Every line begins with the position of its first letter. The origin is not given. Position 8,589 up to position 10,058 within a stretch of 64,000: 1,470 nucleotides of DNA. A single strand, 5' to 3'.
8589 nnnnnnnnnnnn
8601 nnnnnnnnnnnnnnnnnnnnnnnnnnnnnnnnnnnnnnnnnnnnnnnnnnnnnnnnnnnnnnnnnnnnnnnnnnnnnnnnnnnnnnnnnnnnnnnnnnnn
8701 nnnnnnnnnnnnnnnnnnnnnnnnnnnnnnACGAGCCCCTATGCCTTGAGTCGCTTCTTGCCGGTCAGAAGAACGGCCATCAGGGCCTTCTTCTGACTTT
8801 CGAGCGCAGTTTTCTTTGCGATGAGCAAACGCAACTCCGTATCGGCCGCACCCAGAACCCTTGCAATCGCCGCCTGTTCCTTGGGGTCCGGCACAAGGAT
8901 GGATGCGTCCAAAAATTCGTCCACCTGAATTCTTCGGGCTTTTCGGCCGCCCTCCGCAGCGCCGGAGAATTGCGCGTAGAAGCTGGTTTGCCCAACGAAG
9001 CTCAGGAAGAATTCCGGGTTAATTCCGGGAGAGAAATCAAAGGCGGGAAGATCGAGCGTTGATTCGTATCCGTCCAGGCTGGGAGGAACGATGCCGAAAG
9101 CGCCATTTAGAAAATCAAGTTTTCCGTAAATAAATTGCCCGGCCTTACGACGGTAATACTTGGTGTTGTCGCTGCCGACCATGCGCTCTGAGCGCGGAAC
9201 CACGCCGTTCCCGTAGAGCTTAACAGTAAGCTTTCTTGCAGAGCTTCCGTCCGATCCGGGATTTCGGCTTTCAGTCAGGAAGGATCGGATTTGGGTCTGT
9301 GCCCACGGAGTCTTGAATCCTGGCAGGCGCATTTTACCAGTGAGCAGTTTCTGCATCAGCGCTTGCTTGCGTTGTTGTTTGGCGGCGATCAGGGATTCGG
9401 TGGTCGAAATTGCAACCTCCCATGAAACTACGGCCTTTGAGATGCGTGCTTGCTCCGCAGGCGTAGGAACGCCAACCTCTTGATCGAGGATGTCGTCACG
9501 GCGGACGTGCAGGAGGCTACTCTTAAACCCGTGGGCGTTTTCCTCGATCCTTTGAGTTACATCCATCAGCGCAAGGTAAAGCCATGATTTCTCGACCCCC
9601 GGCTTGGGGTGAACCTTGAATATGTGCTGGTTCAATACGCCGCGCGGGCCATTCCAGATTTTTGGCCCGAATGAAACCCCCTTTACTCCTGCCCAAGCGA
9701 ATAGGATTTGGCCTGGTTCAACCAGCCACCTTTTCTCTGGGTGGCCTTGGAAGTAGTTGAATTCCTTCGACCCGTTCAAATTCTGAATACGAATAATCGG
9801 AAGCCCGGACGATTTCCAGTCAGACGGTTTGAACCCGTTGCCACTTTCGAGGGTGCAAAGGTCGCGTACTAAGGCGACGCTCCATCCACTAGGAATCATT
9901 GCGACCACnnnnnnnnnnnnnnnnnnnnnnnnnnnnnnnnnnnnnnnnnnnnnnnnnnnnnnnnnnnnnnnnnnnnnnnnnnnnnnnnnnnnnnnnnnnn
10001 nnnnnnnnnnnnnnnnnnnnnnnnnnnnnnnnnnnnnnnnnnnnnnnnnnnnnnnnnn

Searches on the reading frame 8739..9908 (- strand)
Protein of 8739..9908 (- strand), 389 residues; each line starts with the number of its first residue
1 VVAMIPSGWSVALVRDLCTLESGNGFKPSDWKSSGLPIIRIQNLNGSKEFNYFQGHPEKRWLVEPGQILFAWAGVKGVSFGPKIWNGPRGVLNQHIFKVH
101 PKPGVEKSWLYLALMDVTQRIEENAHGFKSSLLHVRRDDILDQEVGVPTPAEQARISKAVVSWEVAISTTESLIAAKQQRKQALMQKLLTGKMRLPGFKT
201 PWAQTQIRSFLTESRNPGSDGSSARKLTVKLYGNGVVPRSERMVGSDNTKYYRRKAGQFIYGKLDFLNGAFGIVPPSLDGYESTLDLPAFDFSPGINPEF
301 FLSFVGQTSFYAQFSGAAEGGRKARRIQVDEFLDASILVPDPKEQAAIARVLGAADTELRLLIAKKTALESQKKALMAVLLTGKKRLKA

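Call 85: search_protein_families(library=pfam, proteins=[window:8739-9908:-], max_evalue=0.00001)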
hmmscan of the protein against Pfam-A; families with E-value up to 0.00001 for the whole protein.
window:8739-9908:- (389 aa): 1 family
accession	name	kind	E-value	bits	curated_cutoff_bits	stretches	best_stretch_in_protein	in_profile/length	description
PF01420.25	Methylase_S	-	5.3e-08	33.7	22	1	6-159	1-148/168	Type I restriction modification DNA specificity domain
